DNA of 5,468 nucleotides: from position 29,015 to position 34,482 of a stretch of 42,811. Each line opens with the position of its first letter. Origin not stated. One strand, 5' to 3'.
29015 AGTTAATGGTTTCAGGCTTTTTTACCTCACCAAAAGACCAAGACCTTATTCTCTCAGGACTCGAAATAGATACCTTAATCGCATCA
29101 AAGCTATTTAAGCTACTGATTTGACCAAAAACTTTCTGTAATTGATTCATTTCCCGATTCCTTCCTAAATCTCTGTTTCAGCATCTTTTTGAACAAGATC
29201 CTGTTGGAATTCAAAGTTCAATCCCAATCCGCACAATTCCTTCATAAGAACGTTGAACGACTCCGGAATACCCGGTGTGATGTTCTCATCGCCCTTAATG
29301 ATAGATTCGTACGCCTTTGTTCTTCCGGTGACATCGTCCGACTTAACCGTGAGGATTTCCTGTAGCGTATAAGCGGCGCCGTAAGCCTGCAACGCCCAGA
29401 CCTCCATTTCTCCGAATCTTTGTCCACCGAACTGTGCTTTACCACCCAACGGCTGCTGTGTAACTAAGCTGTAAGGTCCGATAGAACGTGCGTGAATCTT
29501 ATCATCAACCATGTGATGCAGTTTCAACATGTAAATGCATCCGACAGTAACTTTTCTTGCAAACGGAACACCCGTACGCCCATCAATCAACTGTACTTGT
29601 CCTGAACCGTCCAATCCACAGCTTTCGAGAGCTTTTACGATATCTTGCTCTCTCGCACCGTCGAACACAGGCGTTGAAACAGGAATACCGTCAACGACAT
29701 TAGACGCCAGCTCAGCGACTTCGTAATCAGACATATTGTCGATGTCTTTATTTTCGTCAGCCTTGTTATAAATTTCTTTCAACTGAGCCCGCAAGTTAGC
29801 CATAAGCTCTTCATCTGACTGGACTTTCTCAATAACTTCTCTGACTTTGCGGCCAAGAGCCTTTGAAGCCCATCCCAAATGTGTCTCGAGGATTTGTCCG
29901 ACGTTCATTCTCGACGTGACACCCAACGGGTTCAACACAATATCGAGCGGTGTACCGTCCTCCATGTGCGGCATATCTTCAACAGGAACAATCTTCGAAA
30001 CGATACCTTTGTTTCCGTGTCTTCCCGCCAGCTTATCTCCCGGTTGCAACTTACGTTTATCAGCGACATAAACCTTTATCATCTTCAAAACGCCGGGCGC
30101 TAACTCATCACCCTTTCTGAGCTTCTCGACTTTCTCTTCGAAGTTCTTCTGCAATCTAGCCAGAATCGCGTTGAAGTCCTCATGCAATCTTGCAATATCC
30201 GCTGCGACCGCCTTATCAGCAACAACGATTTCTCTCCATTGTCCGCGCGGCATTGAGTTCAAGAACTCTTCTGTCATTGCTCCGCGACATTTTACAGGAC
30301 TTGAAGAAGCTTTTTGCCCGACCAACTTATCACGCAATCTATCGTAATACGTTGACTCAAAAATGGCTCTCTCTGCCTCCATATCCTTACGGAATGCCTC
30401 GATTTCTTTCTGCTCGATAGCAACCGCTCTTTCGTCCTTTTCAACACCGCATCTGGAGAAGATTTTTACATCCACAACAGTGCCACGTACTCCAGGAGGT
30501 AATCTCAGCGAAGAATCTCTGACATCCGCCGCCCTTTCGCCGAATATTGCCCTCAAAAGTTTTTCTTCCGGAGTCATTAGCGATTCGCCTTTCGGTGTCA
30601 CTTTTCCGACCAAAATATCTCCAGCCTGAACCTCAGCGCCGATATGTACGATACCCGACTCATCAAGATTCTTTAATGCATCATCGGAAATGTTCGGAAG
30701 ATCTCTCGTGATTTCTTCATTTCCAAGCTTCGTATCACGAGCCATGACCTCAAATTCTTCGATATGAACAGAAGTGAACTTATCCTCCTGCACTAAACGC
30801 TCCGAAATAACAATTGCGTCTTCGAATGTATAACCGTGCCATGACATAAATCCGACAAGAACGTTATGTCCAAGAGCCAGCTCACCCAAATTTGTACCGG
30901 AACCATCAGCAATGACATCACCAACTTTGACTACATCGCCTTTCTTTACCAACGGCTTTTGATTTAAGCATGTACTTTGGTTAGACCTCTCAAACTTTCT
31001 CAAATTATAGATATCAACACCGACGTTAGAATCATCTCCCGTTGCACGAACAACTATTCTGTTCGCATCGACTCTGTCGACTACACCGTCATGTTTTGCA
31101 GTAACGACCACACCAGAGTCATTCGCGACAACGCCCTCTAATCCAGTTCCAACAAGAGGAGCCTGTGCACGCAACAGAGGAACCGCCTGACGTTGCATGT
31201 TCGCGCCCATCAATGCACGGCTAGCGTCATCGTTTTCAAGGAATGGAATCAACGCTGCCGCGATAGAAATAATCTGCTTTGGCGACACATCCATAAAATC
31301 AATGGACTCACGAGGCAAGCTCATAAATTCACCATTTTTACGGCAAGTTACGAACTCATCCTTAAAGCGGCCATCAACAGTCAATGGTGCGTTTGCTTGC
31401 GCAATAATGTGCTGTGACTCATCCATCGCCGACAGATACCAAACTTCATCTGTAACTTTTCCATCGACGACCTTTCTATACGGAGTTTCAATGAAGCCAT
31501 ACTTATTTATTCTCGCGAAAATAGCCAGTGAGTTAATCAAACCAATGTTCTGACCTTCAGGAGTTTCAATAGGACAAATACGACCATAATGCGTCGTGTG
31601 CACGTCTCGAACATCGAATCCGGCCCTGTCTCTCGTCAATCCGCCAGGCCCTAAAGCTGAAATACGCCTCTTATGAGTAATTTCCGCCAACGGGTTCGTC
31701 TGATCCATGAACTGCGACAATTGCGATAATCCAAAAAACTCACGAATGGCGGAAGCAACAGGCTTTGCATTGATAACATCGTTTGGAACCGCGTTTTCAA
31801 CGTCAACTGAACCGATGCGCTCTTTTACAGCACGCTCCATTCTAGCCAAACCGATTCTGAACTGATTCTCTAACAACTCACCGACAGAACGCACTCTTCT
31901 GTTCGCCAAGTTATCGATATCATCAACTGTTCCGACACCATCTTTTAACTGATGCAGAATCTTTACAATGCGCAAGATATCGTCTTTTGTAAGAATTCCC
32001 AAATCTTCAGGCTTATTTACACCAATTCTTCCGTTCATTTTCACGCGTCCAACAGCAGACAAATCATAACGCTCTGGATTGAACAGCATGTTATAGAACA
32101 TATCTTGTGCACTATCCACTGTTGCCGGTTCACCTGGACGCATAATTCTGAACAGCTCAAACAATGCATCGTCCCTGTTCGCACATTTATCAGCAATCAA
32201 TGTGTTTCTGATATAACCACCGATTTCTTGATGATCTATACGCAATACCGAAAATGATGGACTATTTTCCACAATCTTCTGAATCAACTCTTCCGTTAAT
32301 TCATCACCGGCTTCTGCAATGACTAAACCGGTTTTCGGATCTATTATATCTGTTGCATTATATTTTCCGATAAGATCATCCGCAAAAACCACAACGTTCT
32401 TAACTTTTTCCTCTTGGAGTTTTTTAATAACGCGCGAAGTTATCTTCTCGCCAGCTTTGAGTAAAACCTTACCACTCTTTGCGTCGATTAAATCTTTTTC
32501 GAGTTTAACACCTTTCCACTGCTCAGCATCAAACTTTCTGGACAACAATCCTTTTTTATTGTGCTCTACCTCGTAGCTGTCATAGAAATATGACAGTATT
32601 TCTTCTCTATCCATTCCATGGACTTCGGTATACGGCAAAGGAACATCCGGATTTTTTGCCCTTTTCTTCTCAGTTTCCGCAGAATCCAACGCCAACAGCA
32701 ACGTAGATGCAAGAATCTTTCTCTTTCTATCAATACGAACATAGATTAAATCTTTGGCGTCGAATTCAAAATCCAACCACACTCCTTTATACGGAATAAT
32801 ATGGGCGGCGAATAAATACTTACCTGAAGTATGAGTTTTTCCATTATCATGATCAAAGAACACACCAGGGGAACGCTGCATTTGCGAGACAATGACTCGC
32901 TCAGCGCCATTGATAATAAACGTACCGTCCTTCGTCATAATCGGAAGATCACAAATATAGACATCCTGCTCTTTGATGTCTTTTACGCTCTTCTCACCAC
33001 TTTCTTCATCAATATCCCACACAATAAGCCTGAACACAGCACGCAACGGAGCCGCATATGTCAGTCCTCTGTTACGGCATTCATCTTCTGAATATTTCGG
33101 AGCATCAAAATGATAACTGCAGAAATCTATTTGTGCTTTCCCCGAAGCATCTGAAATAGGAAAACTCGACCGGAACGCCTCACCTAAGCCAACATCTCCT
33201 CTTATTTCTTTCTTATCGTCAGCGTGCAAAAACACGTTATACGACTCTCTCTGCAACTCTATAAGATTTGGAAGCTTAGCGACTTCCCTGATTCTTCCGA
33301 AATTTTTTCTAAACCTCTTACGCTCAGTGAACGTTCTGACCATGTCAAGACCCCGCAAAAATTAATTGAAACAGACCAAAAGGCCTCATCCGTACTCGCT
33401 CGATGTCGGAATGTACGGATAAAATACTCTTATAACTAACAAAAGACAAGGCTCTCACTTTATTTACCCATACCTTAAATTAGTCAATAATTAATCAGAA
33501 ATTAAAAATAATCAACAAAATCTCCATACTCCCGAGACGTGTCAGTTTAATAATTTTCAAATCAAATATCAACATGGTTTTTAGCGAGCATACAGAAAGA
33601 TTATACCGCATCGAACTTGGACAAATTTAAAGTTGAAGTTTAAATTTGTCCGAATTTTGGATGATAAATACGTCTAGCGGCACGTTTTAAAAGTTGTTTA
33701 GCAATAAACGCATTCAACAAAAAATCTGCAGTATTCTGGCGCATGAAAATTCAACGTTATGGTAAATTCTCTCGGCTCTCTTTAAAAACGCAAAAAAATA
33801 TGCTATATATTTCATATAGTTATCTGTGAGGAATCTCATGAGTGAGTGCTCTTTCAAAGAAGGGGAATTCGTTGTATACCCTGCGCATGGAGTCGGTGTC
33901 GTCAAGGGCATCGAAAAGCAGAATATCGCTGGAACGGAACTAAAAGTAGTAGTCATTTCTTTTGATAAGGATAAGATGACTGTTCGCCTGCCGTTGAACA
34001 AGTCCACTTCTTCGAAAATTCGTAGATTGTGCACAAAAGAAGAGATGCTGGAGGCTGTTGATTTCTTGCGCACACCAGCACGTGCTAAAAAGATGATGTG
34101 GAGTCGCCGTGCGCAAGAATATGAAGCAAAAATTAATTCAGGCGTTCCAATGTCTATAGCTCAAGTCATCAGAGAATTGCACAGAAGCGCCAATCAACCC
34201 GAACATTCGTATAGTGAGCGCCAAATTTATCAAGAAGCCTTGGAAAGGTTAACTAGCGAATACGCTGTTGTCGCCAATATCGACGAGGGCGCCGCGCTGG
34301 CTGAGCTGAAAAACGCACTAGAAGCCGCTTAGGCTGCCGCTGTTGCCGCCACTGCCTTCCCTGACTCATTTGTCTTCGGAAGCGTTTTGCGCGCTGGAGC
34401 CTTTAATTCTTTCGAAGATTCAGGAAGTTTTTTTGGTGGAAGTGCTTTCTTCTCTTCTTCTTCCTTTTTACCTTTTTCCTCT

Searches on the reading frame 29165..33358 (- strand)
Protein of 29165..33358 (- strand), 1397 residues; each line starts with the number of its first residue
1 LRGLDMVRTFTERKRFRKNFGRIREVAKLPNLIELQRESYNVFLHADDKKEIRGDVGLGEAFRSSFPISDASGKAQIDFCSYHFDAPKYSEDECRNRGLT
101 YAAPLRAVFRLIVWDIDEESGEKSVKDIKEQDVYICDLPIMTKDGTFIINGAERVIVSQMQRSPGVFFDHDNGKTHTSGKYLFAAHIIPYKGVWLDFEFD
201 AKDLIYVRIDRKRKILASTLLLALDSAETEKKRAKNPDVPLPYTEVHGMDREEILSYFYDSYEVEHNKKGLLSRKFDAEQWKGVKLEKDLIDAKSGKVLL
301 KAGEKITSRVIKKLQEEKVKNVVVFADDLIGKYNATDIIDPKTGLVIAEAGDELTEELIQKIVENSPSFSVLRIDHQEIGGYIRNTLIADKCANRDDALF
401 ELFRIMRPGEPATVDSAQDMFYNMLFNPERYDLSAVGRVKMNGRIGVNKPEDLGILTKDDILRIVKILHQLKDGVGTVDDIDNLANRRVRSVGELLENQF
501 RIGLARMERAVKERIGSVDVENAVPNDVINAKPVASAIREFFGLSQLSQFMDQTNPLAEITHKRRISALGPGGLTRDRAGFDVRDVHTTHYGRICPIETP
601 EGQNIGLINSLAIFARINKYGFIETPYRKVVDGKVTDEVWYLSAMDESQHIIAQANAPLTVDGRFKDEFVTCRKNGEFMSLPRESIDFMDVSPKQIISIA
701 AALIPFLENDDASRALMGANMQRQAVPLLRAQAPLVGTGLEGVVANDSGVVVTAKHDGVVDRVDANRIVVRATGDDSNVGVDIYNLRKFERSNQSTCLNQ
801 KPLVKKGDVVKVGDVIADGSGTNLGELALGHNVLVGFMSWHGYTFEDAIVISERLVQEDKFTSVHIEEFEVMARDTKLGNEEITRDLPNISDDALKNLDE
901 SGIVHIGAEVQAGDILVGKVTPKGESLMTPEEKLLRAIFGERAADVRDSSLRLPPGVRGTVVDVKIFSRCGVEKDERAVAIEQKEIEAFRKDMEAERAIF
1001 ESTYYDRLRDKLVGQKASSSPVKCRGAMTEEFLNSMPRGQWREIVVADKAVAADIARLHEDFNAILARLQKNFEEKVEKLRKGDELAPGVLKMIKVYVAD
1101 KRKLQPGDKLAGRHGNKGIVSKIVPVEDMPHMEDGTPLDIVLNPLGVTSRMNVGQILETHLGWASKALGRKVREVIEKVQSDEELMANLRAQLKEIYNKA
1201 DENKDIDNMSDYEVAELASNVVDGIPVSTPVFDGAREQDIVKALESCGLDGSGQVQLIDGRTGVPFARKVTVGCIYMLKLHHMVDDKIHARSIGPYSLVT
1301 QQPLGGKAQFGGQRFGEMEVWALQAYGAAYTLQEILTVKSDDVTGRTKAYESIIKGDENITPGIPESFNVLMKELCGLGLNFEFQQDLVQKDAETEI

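Call 15: search_protein_families(library=pfam, proteins=[window:29165-33358:-], max_evalue=0.001)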
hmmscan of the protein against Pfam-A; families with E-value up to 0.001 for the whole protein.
window:29165-33358:- (1397 aa): 6 families
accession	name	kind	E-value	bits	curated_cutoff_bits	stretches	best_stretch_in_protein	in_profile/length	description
PF00562.33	RNA_pol_Rpb2_6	-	1.9e-133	445.6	23.4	1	754-1309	2-373/373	RNA polymerase Rpb2, domain 6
PF04565.21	RNA_pol_Rpb2_3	-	9.3e-31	106.2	21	1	549-617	1-68/68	RNA polymerase Rpb2, domain 3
PF10385.14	RNA_pol_Rpb2_45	-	4.8e-27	94.2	28.2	1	627-692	1-66/66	RNA polymerase beta subunit external 1 domain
PF04560.25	RNA_pol_Rpb2_7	-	6.5e-27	94.2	32.1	1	1311-1385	1-85/87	RNA polymerase Rpb2, domain 7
PF04563.20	RNA_pol_Rpb2_1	-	6.8e-24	85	28.2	1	32-534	2-201/203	RNA polymerase beta subunit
PF04561.19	RNA_pol_Rpb2_2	-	1.2e-21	77.7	21.7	1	386-490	90-190/190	RNA polymerase Rpb2, domain 2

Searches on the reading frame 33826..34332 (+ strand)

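Call 15: search_protein_families(library=pfam, proteins=[window:33826-34332:+], max_evalue=0.001)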
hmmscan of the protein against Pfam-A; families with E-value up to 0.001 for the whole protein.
window:33826-34332:+ (168 aa): 2 families
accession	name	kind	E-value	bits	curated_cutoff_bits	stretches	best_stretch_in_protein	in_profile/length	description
PF21095.3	CarD_C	-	1.8e-21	76.4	23.1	1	77-160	2-85/87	CarD, C-terminal domain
PF02559.22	CarD_TRCF_RID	-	9.1e-14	51.7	23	1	10-68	1-56/57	CarD-like/TRCF RID domain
